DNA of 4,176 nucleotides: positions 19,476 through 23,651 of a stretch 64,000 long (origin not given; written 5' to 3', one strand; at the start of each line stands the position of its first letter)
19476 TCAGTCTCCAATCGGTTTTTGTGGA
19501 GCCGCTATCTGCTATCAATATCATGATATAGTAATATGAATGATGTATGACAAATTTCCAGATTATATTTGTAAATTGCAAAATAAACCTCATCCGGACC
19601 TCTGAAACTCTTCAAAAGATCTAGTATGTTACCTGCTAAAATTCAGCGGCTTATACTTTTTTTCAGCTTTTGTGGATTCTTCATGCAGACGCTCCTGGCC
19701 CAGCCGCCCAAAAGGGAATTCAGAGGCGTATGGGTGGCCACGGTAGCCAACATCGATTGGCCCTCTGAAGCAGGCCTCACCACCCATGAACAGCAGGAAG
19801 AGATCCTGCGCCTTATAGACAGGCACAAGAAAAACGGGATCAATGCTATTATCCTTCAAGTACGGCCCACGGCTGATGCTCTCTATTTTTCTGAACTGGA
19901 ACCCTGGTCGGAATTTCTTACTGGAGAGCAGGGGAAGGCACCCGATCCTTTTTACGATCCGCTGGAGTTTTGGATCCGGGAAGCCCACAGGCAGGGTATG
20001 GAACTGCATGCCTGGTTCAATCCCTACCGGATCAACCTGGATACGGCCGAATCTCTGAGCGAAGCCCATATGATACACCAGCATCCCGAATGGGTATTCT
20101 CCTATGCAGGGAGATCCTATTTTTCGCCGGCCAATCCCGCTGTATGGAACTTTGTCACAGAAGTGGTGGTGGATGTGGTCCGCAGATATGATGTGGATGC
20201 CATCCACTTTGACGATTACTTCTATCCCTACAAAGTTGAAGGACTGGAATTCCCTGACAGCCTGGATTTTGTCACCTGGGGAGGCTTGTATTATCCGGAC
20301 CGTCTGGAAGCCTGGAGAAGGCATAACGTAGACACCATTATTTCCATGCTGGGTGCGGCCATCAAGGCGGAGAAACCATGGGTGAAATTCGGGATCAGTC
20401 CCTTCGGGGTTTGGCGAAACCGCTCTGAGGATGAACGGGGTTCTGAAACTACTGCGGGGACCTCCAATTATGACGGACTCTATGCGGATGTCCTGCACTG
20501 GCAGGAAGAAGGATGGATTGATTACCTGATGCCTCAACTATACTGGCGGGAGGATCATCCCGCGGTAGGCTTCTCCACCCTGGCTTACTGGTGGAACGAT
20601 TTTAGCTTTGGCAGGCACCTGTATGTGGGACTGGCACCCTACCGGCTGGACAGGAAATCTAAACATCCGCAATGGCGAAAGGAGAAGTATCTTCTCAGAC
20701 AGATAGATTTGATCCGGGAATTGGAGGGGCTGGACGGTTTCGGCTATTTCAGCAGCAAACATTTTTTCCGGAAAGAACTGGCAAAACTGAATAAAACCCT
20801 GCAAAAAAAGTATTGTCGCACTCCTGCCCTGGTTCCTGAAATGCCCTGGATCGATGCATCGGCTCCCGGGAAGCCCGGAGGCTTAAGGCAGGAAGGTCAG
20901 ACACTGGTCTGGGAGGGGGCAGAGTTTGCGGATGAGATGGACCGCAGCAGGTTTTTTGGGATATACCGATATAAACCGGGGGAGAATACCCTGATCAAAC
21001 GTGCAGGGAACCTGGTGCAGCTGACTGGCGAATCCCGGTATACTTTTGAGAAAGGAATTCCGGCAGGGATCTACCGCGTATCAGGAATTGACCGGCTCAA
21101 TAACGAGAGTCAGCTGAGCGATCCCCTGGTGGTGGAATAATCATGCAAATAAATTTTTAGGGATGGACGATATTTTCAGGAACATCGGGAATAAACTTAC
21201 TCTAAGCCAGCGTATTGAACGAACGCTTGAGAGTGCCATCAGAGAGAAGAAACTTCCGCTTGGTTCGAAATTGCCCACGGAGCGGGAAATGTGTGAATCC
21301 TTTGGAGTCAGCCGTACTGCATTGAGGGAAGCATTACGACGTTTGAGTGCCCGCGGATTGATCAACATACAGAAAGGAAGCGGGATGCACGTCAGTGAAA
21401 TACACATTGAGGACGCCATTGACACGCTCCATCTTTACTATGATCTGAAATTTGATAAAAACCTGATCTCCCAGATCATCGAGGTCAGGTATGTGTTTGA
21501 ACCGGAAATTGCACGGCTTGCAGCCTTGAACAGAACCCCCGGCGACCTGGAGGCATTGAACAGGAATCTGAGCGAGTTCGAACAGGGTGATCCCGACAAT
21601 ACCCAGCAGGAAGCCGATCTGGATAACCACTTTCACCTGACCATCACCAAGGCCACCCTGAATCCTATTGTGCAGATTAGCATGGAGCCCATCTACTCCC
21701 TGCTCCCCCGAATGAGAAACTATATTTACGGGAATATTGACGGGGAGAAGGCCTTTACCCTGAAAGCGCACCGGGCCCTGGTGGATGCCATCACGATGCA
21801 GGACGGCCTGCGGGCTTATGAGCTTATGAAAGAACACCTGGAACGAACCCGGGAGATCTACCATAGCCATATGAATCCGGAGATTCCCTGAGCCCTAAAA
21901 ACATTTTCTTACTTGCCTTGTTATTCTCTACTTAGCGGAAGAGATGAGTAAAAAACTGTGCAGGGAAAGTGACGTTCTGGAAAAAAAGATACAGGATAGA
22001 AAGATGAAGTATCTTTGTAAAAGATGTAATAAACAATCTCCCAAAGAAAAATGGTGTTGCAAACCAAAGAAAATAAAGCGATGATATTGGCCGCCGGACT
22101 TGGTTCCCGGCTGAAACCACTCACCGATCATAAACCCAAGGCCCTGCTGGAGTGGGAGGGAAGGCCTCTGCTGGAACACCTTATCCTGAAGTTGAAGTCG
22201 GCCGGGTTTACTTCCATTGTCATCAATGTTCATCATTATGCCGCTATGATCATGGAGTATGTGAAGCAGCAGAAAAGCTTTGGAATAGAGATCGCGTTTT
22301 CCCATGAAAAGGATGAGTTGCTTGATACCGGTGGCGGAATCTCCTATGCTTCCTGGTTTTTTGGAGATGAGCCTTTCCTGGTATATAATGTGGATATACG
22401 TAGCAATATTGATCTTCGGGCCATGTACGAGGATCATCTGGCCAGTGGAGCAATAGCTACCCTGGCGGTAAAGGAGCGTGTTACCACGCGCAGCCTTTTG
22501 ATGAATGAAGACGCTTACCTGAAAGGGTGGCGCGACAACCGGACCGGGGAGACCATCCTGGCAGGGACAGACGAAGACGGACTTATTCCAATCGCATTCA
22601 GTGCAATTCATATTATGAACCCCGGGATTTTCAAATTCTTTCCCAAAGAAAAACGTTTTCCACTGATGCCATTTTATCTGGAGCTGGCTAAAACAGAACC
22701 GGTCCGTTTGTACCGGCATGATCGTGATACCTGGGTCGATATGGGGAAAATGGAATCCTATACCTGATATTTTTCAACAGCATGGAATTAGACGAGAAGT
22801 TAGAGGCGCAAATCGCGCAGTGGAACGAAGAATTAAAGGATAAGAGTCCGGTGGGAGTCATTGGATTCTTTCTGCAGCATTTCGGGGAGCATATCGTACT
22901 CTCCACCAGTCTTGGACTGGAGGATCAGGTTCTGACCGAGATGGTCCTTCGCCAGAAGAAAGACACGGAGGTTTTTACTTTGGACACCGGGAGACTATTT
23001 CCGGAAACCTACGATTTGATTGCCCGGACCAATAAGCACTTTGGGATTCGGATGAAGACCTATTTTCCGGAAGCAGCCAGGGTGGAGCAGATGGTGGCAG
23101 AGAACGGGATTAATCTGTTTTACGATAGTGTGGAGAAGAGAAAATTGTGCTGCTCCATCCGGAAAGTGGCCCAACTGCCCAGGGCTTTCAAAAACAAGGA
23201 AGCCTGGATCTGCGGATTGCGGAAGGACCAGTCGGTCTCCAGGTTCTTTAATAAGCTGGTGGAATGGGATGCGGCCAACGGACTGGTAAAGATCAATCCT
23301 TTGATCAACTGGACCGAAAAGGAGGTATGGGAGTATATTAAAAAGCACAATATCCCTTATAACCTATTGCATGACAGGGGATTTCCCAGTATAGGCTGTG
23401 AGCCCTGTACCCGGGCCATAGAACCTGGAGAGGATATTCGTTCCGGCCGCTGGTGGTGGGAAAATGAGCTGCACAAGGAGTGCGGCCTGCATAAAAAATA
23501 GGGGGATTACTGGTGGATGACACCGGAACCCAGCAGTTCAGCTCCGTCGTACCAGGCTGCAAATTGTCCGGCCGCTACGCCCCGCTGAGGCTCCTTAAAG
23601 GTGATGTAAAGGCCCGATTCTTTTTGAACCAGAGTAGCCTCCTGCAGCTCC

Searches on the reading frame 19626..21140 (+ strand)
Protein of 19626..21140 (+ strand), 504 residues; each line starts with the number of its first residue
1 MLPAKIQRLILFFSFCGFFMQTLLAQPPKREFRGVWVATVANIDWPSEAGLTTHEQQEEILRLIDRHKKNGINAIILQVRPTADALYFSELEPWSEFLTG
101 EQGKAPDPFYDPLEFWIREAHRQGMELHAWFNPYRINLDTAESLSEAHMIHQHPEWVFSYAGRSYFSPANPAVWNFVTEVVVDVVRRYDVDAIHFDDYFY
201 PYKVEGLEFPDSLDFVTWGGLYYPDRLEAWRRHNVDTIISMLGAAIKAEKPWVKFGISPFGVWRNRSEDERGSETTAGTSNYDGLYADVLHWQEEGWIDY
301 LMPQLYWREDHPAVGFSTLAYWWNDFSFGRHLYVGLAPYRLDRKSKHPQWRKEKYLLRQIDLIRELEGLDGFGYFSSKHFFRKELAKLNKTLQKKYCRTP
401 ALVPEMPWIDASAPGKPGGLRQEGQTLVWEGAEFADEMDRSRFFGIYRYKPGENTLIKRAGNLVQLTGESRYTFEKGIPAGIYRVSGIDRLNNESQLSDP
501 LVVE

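Call 3: search_protein_families(library=ncbifam, proteins=[window:19626-21140:+])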
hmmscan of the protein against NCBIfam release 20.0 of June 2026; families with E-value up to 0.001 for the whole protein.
window:19626-21140:+ (504 aa): 0 families

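Call 4: search_protein_families(library=pfam, proteins=[window:19626-21140:+])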
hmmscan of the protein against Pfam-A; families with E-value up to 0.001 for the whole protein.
window:19626-21140:+ (504 aa): 2 families
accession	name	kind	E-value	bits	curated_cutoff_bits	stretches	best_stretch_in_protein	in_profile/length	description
PF02638.21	GHL10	-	1e-71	242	27.9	1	31-350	1-309/311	Glycosyl hydrolase-like 10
PF02065.24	Melibiase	-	0.00012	21.7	27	1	100-186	93-172/347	Melibiase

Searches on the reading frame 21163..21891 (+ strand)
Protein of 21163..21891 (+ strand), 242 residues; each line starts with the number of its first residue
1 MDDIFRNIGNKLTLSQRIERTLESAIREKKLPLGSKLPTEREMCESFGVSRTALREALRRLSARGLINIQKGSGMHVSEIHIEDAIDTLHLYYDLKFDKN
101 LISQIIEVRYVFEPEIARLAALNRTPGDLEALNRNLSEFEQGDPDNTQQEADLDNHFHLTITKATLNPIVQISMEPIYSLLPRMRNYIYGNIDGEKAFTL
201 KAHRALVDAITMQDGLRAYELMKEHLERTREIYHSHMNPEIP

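Call 43: search_protein_families(library=ncbifam, proteins=[window:21163-21891:+], max_evalue=0.00001)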
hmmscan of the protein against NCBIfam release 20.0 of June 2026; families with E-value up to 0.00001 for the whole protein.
window:21163-21891:+ (242 aa): 23 families
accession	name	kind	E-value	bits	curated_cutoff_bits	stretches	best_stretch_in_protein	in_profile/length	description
NF003011.0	PRK03837.1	subfamily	5e-40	137.6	260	1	13-237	13-237/241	transcriptional regulator NanR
NF007741.0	PRK10421.1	equivalog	8e-28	97.5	311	1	13-230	7-230/262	transcriptional regulator LldR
NF007442.0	PRK09990.1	equivalog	3.4e-25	88.9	301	1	16-181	13-180/256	transcriptional regulator GlcC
NF007001.0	PRK09464.1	equivalog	2.7e-23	82.9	330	1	13-232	10-231/254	pyruvate dehydrogenase complex transcriptional repressor PdhR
NF003444.0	PRK04984.1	equivalog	2.4e-19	69.8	189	1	24-236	18-226/239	fatty acid metabolism transcriptional regulator FadR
NF008571.0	PRK11523.1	equivalog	1.3e-18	67.3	396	1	13-233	8-225/258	transcriptional regulator ExuR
TIGR03338.1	phnR_burk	equivalog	1.1e-17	64.4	271.5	1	13-231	11-211/212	phosphonate utilization associated transcriptional regulator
TIGR02812.1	fadR_gamma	equivalog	4.3e-17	62.6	249.2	1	24-235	17-224/235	fatty acid metabolism transcriptional regulator FadR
NF007588.0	PRK10225.1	equivalog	2.1e-15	56.7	442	1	26-170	22-164/257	Uxu operon transcriptional regulator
TIGR02018.2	his_ut_repres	equivalog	8.1e-13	48.3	220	1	16-85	2-71/226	histidine utilization transcriptional repressor HutC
TIGR02325.1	C_P_lyase_phnF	equivalog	1.2e-12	47.9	156.8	1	11-86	6-81/238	phosphonate metabolism transcriptional regulator PhnF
TIGR02404.1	trehalos_R_Bsub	equivalog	2.2e-11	43.9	211.95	1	17-101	4-89/233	trehalose operon repressor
NF052282.1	PLP_TF_PdxR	equivalog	4e-11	42.6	320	1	14-87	2-75/448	MocR-like pyridoxine biosynthesis transcription factor PdxR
NF052290.2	MocR_like_YczR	exception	7.3e-11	41.4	487.4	1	16-78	22-84/458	MocR-like transcription factor YczR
TIGR03337.1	phnR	equivalog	3.7e-10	39.9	296.75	1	17-78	5-66/231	phosphonate utilization transcriptional regulator PhnR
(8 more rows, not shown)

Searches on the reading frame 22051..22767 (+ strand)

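Call 43: search_protein_families(library=ncbifam, proteins=[window:22051-22767:+], max_evalue=0.00001)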
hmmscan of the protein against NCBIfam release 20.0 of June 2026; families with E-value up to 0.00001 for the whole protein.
window:22051-22767:+ (238 aa): 19 families
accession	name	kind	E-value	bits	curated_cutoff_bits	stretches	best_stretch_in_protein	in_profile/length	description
NF045761.1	NAMPUrTaseMurU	equivalog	7.7e-42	143.7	250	1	9-235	2-218/226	N-acetylmuramate alpha-1-phosphate uridylyltransferase MurU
NF045697.1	MurNAcPUrMurU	equivalog_domain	2.1e-31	109.1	370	1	11-232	1-216/229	N-acetylmuramate alpha-1-phosphate uridylyltransferase MurU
NF052502.1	man1P_GTase_Rv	exception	1.1e-23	83.6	440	1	9-142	2-134/352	mannose-1-phosphate guanylyltransferase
TIGR03992.1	Arch_glmU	subfamily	1.8e-20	73.2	292.1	1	9-130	2-122/393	bifunctional sugar-1-phosphate nucleotidylyltransferase/acetyltransferase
NF041313.1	UDPGP_AglF_Halo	equivalog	7.1e-17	61.6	400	1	9-142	2-132/234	UTP--glucose-1-phosphate uridylyltransferase AglF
NF049965.1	GlMnHpPGnyltfHddC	equivalog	7.7e-17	61.7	300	1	9-215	2-193/221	D-glycero-D-manno-heptose 1-phosphate guanosyltransferase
TIGR01208.1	rmlA_long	equivalog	1.7e-16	60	320.25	1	9-120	1-112/353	glucose-1-phosphate thymidylyltransferase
TIGR02623.1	G1P_cyt_trans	equivalog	2.7e-10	40.1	300.25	1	9-75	2-68/255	glucose-1-phosphate cytidylyltransferase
NF041173.1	Sug_nt_acttase_Thmprot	equivalog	3.9e-10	39.2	600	1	9-159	2-148/405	bifunctional sugar-1-phosphate nucleotidylyltransferase/acetyltransferase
TIGR01173.1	glmU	equivalog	2.5e-08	33.2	366.85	1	9-129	2-117/452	bifunctional UDP-N-acetylglucosamine diphosphorylase/glucosamine-1-phosphate N-acetyltransferase GlmU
NF041135.1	IPPtranDIPPsyn_Thcocales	equivalog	1.8e-07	30.5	580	1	9-81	2-70/419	bifunctional L-myo-inositol-1-phosphate cytidylyltransferase/CDP-L-myo-inositol myo-inositolphosphotransferase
TIGR01099.1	galU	equivalog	2.2e-07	30.8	326.8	1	9-91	3-84/261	UTP--glucose-1-phosphate uridylyltransferase GalU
NF009928.0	PRK13389.1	equivalog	7.9e-07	28.5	548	1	3-81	4-80/302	UTP--glucose-1-phosphate uridylyltransferase GalU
NF010933.0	PRK14353.1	equivalog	2.1e-06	26.6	505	1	6-76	4-71/453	bifunctional UDP-N-acetylglucosamine diphosphorylase/glucosamine-1-phosphate N-acetyltransferase GlmU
NF010935.0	PRK14355.1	equivalog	4.9e-06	25.4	718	1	8-137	4-129/459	bifunctional UDP-N-acetylglucosamine diphosphorylase/glucosamine-1-phosphate N-acetyltransferase GlmU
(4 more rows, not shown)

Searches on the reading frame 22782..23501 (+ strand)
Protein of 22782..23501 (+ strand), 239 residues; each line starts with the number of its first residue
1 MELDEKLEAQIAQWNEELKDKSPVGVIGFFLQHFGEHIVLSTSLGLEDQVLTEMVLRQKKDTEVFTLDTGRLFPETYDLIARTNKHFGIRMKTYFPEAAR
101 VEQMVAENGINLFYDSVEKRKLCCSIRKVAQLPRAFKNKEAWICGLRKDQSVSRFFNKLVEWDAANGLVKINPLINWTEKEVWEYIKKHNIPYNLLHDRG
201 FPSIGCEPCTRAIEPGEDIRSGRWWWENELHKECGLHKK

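Call 43: search_protein_families(library=ncbifam, proteins=[window:22782-23501:+], max_evalue=0.00001)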
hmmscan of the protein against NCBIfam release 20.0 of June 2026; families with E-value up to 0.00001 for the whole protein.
window:22782-23501:+ (239 aa): 12 families
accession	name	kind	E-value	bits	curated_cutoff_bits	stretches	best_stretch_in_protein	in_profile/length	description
NF002537.0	PRK02090.1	equivalog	2.2e-81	273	154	1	5-238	10-239/244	phosphoadenylyl-sulfate reductase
TIGR02055.1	APS_reductase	subfamily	1.5e-76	256.5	235.3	1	43-236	1-194/194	adenylylsulfate reductase, thioredoxin dependent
TIGR00434.1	cysH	subfamily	3.6e-57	193.7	165.1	1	26-238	4-214/214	phosophoadenylyl-sulfate reductase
TIGR00424.1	APS_reduc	equivalog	2.9e-56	191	553.2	1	12-238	92-324/464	5'-adenylylsulfate reductase, thioredoxin-independent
TIGR02057.1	PAPS_reductase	equivalog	1.8e-51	175.2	254.2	1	12-237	2-224/224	phosphoadenosine phosphosulfate reductase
NF010368.0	PRK13795.1-3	equivalog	2e-15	56.1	588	1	38-210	250-421/635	hypothetical protein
NF006327.0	PRK08557.1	equivalog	2.3e-15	56.3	366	1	35-213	181-358/415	hypothetical protein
NF010367.0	PRK13795.1-2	equivalog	1.9e-14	53.1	456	1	39-209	246-415/584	hypothetical protein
NF010366.0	PRK13795.1-1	equivalog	6.8e-14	50.9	745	1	53-213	287-447/667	hypothetical protein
NF010369.0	PRK13795.1-4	equivalog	5.1e-10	38.2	1086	1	51-210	268-429/633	hypothetical protein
NF003587.0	PRK05253.1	subfamily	2.7e-08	33.4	195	0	168-193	180-205/301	sulfate adenylyltransferase subunit CysD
NF006351.0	PRK08576.1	equivalog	8.6e-07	27.9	290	1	64-210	263-402/436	hypothetical protein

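Call 54: search_solved_structures(query=window:22782-23501:+, max_evalue=1e-10, show_alignments=1)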
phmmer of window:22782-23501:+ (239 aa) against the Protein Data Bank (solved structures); distinct sequences matched with E-value up to 1e-10: 8.
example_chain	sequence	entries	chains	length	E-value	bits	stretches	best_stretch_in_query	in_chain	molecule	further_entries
2goy_A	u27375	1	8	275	4.4e-56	193.5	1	17-237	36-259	adenosine phosphosulfate reductase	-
7lhr_A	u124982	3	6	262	6.3e-30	107.8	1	43-238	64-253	Phosphoadenosine phosphosulfate reductase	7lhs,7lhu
7rge_A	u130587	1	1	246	4.7e-28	101.7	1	11-238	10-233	3'-phosphoadenylylsulfate reductase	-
2oq2_A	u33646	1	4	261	7.2e-28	101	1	9-238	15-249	Phosphoadenosine phosphosulfate reductase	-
6vpu_A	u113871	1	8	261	8.8e-28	100.8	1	9-238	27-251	Phosphoadenosine phosphosulfate reductase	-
2o8v_A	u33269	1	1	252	1.1e-27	100.4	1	11-238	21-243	Phosphoadenosine phosphosulfate reductase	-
1sur_A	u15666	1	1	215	4.2e-23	85.4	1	11-205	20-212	PAPS REDUCTASE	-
4bwv_A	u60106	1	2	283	6.9e-20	74.9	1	62-212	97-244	PHOSPHOADENOSINE-PHOSPHOSULPHATE REDUCTASE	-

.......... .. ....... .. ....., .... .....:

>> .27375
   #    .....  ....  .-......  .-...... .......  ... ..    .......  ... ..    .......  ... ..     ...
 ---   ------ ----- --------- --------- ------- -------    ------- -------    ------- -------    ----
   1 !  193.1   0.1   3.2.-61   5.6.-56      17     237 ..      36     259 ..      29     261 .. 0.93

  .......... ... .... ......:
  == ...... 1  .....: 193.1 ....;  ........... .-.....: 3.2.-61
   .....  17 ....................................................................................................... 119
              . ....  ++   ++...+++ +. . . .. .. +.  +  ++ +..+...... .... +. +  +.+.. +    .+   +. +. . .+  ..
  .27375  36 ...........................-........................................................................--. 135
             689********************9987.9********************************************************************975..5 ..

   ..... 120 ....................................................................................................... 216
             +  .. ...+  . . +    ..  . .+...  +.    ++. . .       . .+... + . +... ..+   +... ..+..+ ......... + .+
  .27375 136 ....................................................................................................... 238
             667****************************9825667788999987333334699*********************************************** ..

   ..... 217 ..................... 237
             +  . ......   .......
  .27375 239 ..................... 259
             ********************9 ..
